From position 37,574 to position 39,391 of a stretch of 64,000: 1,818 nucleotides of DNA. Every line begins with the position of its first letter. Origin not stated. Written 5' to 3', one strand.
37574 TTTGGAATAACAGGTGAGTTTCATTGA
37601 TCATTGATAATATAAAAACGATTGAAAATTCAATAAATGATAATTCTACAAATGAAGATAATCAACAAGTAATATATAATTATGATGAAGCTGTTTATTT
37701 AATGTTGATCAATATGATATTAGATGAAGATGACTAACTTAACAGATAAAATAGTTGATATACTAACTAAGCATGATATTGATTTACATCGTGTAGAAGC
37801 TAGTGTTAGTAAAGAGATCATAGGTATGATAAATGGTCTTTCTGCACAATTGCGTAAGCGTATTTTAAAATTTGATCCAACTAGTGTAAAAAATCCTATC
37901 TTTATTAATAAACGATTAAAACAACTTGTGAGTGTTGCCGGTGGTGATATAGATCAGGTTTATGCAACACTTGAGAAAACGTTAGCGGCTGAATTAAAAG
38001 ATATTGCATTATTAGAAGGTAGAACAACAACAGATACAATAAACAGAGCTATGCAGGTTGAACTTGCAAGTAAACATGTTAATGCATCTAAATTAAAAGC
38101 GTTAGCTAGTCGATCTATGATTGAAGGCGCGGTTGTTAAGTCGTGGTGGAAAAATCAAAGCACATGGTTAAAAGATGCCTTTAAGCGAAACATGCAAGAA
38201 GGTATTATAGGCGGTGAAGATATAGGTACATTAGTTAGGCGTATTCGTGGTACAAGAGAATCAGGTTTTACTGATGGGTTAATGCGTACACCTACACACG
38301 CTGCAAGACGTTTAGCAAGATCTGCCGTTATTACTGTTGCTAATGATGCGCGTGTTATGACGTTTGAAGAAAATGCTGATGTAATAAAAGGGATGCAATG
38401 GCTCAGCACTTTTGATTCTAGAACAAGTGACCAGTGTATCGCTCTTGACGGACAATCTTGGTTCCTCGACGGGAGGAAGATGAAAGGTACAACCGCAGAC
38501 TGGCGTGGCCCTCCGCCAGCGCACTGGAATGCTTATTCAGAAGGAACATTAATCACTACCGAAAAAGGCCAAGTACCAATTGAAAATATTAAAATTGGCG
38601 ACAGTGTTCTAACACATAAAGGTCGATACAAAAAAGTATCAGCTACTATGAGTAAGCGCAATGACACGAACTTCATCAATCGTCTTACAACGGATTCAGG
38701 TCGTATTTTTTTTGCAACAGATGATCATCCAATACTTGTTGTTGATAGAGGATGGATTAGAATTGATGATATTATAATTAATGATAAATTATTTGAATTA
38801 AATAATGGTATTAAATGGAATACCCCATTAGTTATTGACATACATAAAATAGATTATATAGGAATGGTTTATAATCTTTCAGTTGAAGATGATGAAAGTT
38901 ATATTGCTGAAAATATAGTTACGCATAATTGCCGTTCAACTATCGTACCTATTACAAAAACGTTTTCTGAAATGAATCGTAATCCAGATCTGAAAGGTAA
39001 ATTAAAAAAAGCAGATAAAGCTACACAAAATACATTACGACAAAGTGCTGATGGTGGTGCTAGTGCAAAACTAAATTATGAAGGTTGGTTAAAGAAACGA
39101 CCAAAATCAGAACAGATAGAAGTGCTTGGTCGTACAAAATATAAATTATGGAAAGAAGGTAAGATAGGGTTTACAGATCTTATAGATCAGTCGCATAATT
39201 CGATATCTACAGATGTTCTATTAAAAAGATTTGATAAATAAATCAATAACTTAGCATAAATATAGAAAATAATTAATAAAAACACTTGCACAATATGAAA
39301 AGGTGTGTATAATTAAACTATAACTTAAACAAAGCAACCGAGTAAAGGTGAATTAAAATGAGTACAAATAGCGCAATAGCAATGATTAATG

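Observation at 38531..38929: Mini-intein splitting the conserved C-terminal motif of the Mu F / SPP1 gp7-like head morphogenesis protein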

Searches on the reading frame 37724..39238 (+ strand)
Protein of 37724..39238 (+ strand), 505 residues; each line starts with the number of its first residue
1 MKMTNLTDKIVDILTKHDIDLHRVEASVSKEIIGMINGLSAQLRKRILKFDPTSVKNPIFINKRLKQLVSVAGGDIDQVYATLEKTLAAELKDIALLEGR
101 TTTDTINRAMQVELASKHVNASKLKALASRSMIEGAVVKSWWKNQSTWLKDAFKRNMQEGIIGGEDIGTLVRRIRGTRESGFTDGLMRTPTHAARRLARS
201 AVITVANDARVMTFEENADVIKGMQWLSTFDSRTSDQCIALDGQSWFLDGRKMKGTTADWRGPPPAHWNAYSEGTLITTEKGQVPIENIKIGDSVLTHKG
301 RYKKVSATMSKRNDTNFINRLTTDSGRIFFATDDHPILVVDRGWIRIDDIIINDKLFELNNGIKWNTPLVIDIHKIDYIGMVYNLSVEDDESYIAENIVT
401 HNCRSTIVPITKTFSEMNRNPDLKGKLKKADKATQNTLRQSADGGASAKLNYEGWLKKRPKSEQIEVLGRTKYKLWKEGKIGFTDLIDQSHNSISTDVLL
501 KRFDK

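Call 3: search_protein_families(library=pfam, proteins=[window:37724-39238:+], max_evalue=1)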
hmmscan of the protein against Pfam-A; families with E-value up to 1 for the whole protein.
window:37724-39238:+ (505 aa): 6 families
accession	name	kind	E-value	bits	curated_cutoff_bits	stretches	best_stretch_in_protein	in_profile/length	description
PF04233.19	Phage_Mu_F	-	5.2e-09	37.3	29.6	1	153-269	3-106/112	Phage Mu protein F like protein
PF14890.11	Intein_splicing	-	3.3e-08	33.9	35.8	2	370-402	123-155/155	Intein splicing domain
PF13403.11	Hint_2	-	6.5e-08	33.5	28.4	1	270-315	2-47/147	Hint domain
PF07591.16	PT-HINT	-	1.8e-05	25.5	27.7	1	276-396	1-123/137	Pretoxin HINT domain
PF14623.11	Vint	-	0.0036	17.6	27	1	281-394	14-99/166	Hint-domain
PF05203.21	Hom_end_hint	-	0.12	12.8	32.1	1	283-321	15-53/228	Hom_end-associated Hint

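Call 6: find_homologous_proteins(query=window:37724-39238:+, max_evalue=0.001)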
Query window:37724-39238:+ (505 aa): 88 proteins with E <= 0.001 among 8000 candidates.
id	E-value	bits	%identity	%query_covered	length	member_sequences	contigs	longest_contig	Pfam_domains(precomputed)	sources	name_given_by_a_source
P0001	0.0e+0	1127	100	100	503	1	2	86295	PF07591.16,PF04233.20,PF13403.12,PF14890.12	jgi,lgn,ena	-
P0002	5.1e-121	423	43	70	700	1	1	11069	PF04233.20,PF13403.12,PF14890.12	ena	-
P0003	1.6e-93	332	47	55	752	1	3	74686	PF04233.20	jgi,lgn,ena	-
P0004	1.0e-88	316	45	53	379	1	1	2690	PF04233.20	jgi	-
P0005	9.1e-86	307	43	54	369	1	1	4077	PF04233.20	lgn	-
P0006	2.1e-84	302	36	53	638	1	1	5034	PF06414.19,PF04233.20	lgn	-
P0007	5.7e-84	301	46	53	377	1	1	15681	PF04233.20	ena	-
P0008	1.2e-83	299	45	53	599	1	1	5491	PF04233.20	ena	-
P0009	3.9e-82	295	41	53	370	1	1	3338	PF04233.20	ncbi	-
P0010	5.4e-77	278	41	53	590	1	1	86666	PF04233.20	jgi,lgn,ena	-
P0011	1.0e-76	277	36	69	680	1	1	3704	PF07591.16,PF14890.12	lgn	-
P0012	4.8e-76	274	34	69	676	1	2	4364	PF07591.16,PF04233.20,PF13403.12,PF14890.12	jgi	jgi:hypothetical protein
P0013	1.7e-70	256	32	99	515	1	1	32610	PF04233.20,PF14890.12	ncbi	-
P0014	1.8e-70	256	32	100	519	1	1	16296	PF07591.16,PF04233.20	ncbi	-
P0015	1.3e-68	250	39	56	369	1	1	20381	PF04233.20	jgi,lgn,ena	-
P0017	9.3e-58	214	32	55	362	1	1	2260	PF04233.20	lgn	-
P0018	1.8e-57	213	34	53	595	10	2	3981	PF04233.20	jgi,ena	-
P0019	3.8e-56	209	29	70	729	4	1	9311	PF04233.20,PF14890.12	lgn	-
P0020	4.6e-54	202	34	53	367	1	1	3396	PF04233.20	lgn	-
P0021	2.8e-52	196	35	48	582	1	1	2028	PF07591.16,PF04233.20,PF13403.12,PF14890.12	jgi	jgi:SPP1 gp7 family putative phage head morphogenesis protein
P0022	9.7e-45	171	30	53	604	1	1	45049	PF04233.20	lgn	-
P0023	2.1e-44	170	30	53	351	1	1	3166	PF04233.20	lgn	-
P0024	4.0e-42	163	33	48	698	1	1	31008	PF04233.20,PF13403.12,PF14890.12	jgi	jgi:SPP1 gp7 family putative phage head morphogenesis protein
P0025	5.5e-42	162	38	35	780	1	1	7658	PF07591.16,PF14623.12,PF04233.20,PF13403.12,PF14890.12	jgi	-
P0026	3.8e-41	159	30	70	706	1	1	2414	PF04233.20,PF13403.12,PF14890.12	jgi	-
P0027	7.2e-41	158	33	52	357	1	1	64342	PF04233.20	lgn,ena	-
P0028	1.1e-40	158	25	80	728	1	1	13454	PF13403.12,PF14890.12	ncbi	-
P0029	7.0e-39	152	29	70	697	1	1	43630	PF13403.12,PF14890.12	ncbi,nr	ncbi:hedgehog/hint domain protein [Vibrio phage 1.265.O._10N.286.52.F6]|nr:hedgehog/hint domain prot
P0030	1.1e-38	151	26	69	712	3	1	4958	PF04233.20,PF14890.12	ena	-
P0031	1.4e-35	141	31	54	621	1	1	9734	PF04233.20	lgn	-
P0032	5.3e-34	136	31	75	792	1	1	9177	PF06074.19,PF04233.20,PF13403.12,PF14890.12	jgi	jgi:SPP1 gp7 family putative phage head morphogenesis protein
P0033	1.5e-32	131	25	68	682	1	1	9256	PF04233.20,PF14890.12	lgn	-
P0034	2.3e-31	127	30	54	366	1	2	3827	PF04233.20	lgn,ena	-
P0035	1.7e-30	124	31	47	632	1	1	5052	PF04233.20,PF14890.12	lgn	-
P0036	1.5e-29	121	28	54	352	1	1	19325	PF04233.20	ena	-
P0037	2.3e-28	117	28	52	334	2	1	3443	PF04233.20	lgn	-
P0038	9.6e-26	109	29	50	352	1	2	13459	PF04233.20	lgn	-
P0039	2.0e-25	108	28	50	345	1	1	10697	PF04233.20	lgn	-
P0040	2.2e-25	107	29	55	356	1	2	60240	PF04233.20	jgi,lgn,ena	-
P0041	2.6e-25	107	29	51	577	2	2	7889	PF04233.20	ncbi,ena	-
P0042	3.2e-23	100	25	70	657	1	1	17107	PF04233.20,PF14890.12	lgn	-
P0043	1.5e-21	95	27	53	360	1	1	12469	PF04233.20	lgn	-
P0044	1.3e-20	92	30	31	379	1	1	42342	PF04233.20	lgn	-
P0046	6.4e-19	86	30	32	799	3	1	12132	PF04233.20,PF13403.12,PF14890.12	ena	-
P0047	9.6e-18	82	24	69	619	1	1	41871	PF04233.20,PF14890.12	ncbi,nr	ncbi:hypothetical protein UM78_20750 [Salmonella enterica subsp. enterica serovar Typhimurium]|nr:hy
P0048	1.9e-17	81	24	69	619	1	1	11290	PF04233.20,PF14890.12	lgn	-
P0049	2.3e-17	81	24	69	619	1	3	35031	PF04233.20,PF14890.12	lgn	-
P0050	3.5e-17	80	24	69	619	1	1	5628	PF04233.20,PF14890.12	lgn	-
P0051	4.3e-17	80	24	69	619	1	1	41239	PF04233.20,PF14890.12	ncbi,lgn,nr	ncbi:hypothetical protein EHH83_16595 [Salmonella enterica]|nr:hypothetical protein [Salmonella ente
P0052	4.4e-17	80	24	69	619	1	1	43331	PF04233.20,PF14890.12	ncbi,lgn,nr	ncbi:minor capsid protein [Salmonella enterica]|nr:minor capsid protein [Salmonella enterica]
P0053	1.8e-16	78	24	69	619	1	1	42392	PF04233.20,PF14890.12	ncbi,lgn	ncbi:minor capsid protein [Salmonella enterica subsp. enterica serovar Kentucky]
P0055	1.5e-15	75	31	30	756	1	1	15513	PF04480.19,PF18741.8,PF03852.22,PF04233.20,PF14890.12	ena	-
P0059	1.2e-14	72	23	69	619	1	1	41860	PF04233.20,PF14890.12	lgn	-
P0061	1.5e-14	72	23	69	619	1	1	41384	PF04233.20,PF14890.12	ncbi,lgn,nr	ncbi:TPA: minor capsid protein [Salmonella enterica]|nr:minor capsid protein [Salmonella enterica]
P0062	1.7e-14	71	23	69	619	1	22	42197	PF04233.20,PF14890.12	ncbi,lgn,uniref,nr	ncbi:minor capsid protein [Salmonella enterica subsp. enterica serovar Typhimurium]|uniref:Structura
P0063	1.8e-14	71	23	69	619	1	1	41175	PF04233.20,PF14890.12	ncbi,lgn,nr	nr:minor capsid protein [Salmonella enterica]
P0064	1.8e-14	71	23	69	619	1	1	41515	PF04233.20,PF14890.12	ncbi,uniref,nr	ncbi:hypothetical protein AP6_047 [Salmonella phage TS6]|uniref:Hint domain-containing protein n=1 T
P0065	1.8e-14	71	23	69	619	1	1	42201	PF04233.20,PF14890.12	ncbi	-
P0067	2.6e-14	71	23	69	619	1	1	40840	PF04233.20,PF14890.12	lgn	-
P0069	2.5e-13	68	23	69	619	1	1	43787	PF04233.20,PF14890.12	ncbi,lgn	ncbi:minor capsid protein [Salmonella enterica subsp. enterica serovar Stanley]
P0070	7.3e-13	66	33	23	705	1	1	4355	PF07591.16,PF04480.19,PF18741.8,PF04233.20,PF14890.12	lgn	-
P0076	9.2e-11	59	27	42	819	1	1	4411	PF04480.19,PF04233.20,PF14890.12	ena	-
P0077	1.1e-9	56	25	46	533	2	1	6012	PF04233.20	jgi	-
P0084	1.6e-7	49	23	54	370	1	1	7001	PF04233.20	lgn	-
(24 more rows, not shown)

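Call 25: search_protein_families(library=pfam, proteins=[P0002, P0012, P0024, P0029, P0019, P0028], max_evalue=1)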
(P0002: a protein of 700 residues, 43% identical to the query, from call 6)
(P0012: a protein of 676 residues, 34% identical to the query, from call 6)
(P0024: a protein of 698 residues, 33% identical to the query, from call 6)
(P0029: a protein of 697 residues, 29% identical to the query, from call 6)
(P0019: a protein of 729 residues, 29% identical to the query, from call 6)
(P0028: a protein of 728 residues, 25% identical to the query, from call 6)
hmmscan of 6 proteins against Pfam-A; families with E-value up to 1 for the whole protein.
P0002 (700 aa): 6 families
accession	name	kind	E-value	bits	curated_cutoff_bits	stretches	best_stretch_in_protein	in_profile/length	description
PF14890.11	Intein_splicing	-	8.7e-11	42.3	35.8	1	301-592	36-155/155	Intein splicing domain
PF04233.19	Phage_Mu_F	-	2e-08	35.4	29.6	1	127-249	8-94/112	Phage Mu protein F like protein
PF13403.11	Hint_2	-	1.8e-05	25.6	28.4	1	269-312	3-46/147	Hint domain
PF07591.16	PT-HINT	-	0.008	16.9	27.7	1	275-359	2-92/137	Pretoxin HINT domain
PF14623.11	Vint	-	0.01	16.1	27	0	277-347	12-75/166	Hint-domain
PF25371.1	DUF7884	-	0.12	13.1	27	1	60-94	42-76/90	Domain of unknown function (DUF7884)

P0012 (676 aa): 5 families
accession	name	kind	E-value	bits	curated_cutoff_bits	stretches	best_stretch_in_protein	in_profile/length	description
PF14890.11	Intein_splicing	-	2.2e-13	50.7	35.8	1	279-586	36-155/155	Intein splicing domain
PF07591.16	PT-HINT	-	2.9e-07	31.3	27.7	1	256-344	1-95/137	Pretoxin HINT domain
PF13403.11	Hint_2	-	3.9e-06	27.7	28.4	1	252-293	4-45/147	Hint domain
PF04233.19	Phage_Mu_F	-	5.4e-06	27.6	29.6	1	146-248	6-105/112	Phage Mu protein F like protein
PF14623.11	Vint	-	0.034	14.4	27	0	262-325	15-71/166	Hint-domain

P0024 (698 aa): 6 families
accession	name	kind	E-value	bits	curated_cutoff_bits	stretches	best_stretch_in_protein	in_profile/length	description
PF04233.19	Phage_Mu_F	-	6.1e-12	46.7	29.6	1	150-253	3-106/112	Phage Mu protein F like protein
PF13403.11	Hint_2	-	6.1e-08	33.6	28.4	1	256-297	4-45/147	Hint domain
PF14890.11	Intein_splicing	-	2.8e-06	27.7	35.8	1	304-595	53-155/155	Intein splicing domain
PF07591.16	PT-HINT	-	0.00086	20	27.7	1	260-343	1-91/137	Pretoxin HINT domain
PF14623.11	Vint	-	0.0041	17.4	27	1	263-328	12-71/166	Hint-domain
PF04018.18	VCA0040-like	-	0.12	12.3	26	1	421-469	176-224/246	Undecaprenyl phosphate translocase-like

P0029 (697 aa): 7 families
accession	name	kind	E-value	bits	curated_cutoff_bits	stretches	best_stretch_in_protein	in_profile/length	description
PF14890.11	Intein_splicing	-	1.9e-10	41.2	35.8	1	288-596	35-155/155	Intein splicing domain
PF13403.11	Hint_2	-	2.8e-07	31.5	28.4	1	258-308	4-54/147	Hint domain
PF07591.16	PT-HINT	-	5.1e-05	24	27.7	1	262-351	1-98/137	Pretoxin HINT domain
PF04233.19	Phage_Mu_F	-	0.0065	17.6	29.6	1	143-255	2-106/112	Phage Mu protein F like protein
PF06518.16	DUF1104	-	0.0085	16.8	25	1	51-113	4-66/92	Protein of unknown function (DUF1104)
PF14623.11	Vint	-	0.049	13.9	27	1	269-329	16-71/166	Hint-domain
PF17731.6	DUF5570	-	0.32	11.4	26.2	0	351-392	32-73/123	Family of unknown function (DUF5570)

P0019 (729 aa): 6 families
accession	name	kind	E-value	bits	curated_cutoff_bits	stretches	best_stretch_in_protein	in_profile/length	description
PF14890.11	Intein_splicing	-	4.1e-07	30.4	35.8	1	313-629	42-155/155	Intein splicing domain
PF04233.19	Phage_Mu_F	-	1.7e-06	29.2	29.6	1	154-254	2-95/112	Phage Mu protein F like protein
PF13403.11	Hint_2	-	0.00037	21.3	28.4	1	274-311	3-40/147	Hint domain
PF07591.16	PT-HINT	-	0.017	15.8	27.7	1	280-364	2-93/137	Pretoxin HINT domain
PF13646.12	HEAT_2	-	0.018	15.8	27.7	1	21-68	25-72/88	HEAT repeats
PF14623.11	Vint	-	0.17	12.1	27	1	281-348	11-72/166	Hint-domain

P0028 (728 aa): 5 families
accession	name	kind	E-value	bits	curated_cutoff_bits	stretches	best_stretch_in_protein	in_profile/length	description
PF13403.11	Hint_2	-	1.6e-06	29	28.4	1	259-299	3-43/147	Hint domain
PF14890.11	Intein_splicing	-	1.3e-05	25.5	35.8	1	297-587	41-155/155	Intein splicing domain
PF07591.16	PT-HINT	-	0.0018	19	27.7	1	264-346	1-89/137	Pretoxin HINT domain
PF04233.19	Phage_Mu_F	-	0.0044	18.2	29.6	1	150-250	6-95/112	Phage Mu protein F like protein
PF05203.21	Hom_end_hint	-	0.11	12.8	32.1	1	271-310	15-54/228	Hom_end-associated Hint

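Call 35: find_encoding_contigs(protein=P0001, flank=3000, max_places=4)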
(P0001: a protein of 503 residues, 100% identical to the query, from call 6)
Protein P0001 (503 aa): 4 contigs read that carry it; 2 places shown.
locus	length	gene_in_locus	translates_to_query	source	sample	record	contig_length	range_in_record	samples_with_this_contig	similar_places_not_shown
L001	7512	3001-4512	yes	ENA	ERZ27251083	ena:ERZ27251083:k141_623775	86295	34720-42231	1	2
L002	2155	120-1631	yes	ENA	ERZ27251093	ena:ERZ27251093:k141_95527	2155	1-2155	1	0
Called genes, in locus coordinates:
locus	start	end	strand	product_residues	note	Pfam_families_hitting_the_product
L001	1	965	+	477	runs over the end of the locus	PF17289:Terminase_6C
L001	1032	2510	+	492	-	PF13264:DUF4055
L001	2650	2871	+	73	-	-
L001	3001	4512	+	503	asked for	PF04233:Phage_Mu_F, PF13403:Hint_2, PF07591:PT-HINT (faint), PF14890:Intein_splicing (faint)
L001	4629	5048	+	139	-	-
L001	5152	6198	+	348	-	PF01973:MptE-like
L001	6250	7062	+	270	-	PF06810:Phage_scaffold (faint)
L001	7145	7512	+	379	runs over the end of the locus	-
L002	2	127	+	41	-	?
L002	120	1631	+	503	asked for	PF04233:Phage_Mu_F, PF13403:Hint_2, PF07591:PT-HINT (faint), PF14890:Intein_splicing (faint)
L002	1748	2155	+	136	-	?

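Call 44: find_encoding_contigs(protein=P0002, flank=1500, max_places=2)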
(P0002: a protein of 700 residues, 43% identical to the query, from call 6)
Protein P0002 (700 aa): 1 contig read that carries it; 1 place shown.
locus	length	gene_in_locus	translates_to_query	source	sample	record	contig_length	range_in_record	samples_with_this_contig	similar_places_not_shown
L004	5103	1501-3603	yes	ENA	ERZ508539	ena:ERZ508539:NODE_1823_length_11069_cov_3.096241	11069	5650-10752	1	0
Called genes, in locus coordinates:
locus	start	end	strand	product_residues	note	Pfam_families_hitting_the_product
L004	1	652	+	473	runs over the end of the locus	PF13264:DUF4055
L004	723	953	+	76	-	-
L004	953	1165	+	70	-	-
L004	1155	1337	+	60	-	-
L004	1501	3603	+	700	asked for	PF04233:Phage_Mu_F, PF13403:Hint_2 (faint), PF14890:Intein_splicing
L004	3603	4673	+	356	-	PF01973:MptE-like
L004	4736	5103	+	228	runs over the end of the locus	?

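Call 45: find_encoding_contigs(protein=P0012, flank=1500, max_places=2)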
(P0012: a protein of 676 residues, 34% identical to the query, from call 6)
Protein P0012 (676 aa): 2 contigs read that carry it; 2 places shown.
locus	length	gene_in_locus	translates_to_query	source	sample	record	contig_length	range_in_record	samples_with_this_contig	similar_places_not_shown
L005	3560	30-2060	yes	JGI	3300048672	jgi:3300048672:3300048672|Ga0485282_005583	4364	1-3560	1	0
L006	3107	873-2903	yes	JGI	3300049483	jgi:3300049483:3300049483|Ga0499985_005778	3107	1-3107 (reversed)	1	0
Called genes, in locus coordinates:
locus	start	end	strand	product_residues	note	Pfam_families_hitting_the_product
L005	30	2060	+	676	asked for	PF04233:Phage_Mu_F (weak), PF13403:Hint_2 (weak), PF14890:Intein_splicing, PF07591:PT-HINT (faint)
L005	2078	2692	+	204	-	-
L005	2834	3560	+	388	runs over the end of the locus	-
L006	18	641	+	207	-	PF13264:DUF4055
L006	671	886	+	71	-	-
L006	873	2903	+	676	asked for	PF04233:Phage_Mu_F (weak), PF13403:Hint_2 (weak), PF14890:Intein_splicing, PF07591:PT-HINT (faint)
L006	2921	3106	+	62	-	?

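Call 46: find_encoding_contigs(protein=P0019, flank=1500, max_places=2)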
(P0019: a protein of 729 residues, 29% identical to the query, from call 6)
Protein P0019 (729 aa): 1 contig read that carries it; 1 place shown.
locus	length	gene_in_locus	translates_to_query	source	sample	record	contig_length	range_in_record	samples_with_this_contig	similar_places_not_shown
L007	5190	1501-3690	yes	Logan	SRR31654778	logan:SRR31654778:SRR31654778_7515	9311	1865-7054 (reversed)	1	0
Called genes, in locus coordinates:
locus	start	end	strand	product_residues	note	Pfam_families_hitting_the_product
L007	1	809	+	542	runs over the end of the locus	PF13264:DUF4055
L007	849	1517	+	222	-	PF13392:HNH_3, PF01381:HTH_3 (faint), PF04545:Sigma70_r4 (faint)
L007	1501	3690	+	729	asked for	PF04233:Phage_Mu_F (weak), PF14890:Intein_splicing (weak)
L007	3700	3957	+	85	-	-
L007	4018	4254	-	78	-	PF15943:YdaS_toxin (weak)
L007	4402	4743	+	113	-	-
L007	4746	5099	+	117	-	-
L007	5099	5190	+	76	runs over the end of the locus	-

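Call 75: predict_structure(alignment_id=A2)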
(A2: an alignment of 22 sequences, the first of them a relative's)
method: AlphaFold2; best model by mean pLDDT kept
length: 379 residues; sequences in the alignment: 22
mean_pLDDT: 82.2   pTM: 0.78
mean pLDDT of the five models: 82.2, 74.3, 64.7, 64.2, 62.4
residues with pLDDT >= 90: 96; 70-90: 236; 50-70: 31; < 50: 16
segments of 3 or more residues with pLDDT < 50: 307-320
pLDDT, mean of each block of 10 residues (from residue 1): 66 84 87 91 91 87 93 92 85 90 84 82 76 66 88 93 91 85 84 84 87 93 88 74 88 88 86 85 84 86 57 41 71 81 85 66 81 83
secondary structure, 60 per line:
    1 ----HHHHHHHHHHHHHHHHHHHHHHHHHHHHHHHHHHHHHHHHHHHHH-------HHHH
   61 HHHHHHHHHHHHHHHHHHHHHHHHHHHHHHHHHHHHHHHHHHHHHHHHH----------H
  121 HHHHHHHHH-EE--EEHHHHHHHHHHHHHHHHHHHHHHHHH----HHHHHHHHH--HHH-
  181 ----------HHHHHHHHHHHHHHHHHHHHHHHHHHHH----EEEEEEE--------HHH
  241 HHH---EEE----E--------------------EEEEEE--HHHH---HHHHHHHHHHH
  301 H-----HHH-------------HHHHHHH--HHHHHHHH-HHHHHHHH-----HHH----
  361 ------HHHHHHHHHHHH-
elements in order: H5-49 H57-109 H120-129 H137-161 H166-174 H191-218 E223-229 H238-243 E247-249 E275-280 H283-286 H290-301 H323-329 H332-339 H341-348 H367-378

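Call 77: fold_search(model_id=the predicted structure, library=pdb)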
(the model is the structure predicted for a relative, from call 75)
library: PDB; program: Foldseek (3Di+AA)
matches with E <= 10: 192; with E <= 0.001: 0
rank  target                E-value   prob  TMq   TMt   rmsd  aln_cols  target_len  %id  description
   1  7cbc_A                1.1e-01  0.57  0.26  0.29  27.4       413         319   12  Crystal structure of a de novo designed switch protein caging a hemagglutinin binder (released 2020-12-23)
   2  6egc                  2.5e-01  0.47  0.16  0.31  11.3       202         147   16  Single-chain version of 2L4HC2_23 (PDB 5J0K) (released 2019-05-29)
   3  8gl3                  2.6e-01  0.38  0.19  0.30  15.3       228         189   14  De novo design of monomeric helical bundles for pH-controlled membrane lysis (released 2023-09-06)
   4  4uos                  2.7e-01  0.63  0.20  0.35   9.2       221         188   11  Thermodynamic hyperstability in parametrically designed helical bundles (released 2014-11-05)
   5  7xge_G                3.8e-01  0.25  0.13  0.27  11.6       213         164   11  Crystal structure of MCL-1 in complex with computationally designed inhibitor protein (released 2022-07-20)
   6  3szr                  4.5e-01  0.21  0.17  0.12  12.0       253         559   12  Crystal structure of modified nucleotide-free human MxA (released 2011-10-12)
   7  7xgf_A                4.7e-01  0.14  0.11  0.22  21.9       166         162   22  Crystal structure of BCL-xL in complex with computationally designed inhibitor protein (released 2022-07-20)
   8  6z0c_B                5.4e-01  0.13  0.13  0.21  16.7       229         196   14  Structure of in silico modelled artificial Maquette-3 protein (released 2021-03-17)
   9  7xgg_A                6.9e-01  0.15  0.14  0.25  12.1       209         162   17  Crystal structure of BCL-xL in complex with computationally designed inhibitor protein (released 2022-07-20)
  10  7jh5_A                7.5e-01  0.20  0.22  0.27  22.6       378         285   14  Co-LOCKR: de novo designed protein switch (released 2020-09-02)
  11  7jh5_B                7.9e-01  0.23  0.26  0.32  22.0       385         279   14  Co-LOCKR: de novo designed protein switch (released 2020-09-02)
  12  3tnf_B                7.9e-01  0.04  0.11  0.11  25.7       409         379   12  LidA from Legionella in complex with active Rab8a (released 2011-11-02)
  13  6z0c_D                9.1e-01  0.14  0.15  0.26  15.9       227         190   14  Structure of in silico modelled artificial Maquette-3 protein (released 2021-03-17)
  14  5gtm_A                9.1e-01  0.13  0.17  0.13  13.2       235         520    9  Modified human MxA, nucleotide-free form (released 2017-05-31)
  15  3ljb_A                9.5e-01  0.12  0.17  0.25  12.6       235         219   10  Structural basis of oligomerisation in the MxA stalk (released 2010-05-05)
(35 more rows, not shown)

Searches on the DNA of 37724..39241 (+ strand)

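Call 4: search_dna_similar(query=window:37724-39241:+, collection=phages, mode=near)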
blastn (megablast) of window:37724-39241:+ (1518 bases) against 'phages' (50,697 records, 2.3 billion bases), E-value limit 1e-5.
No match.
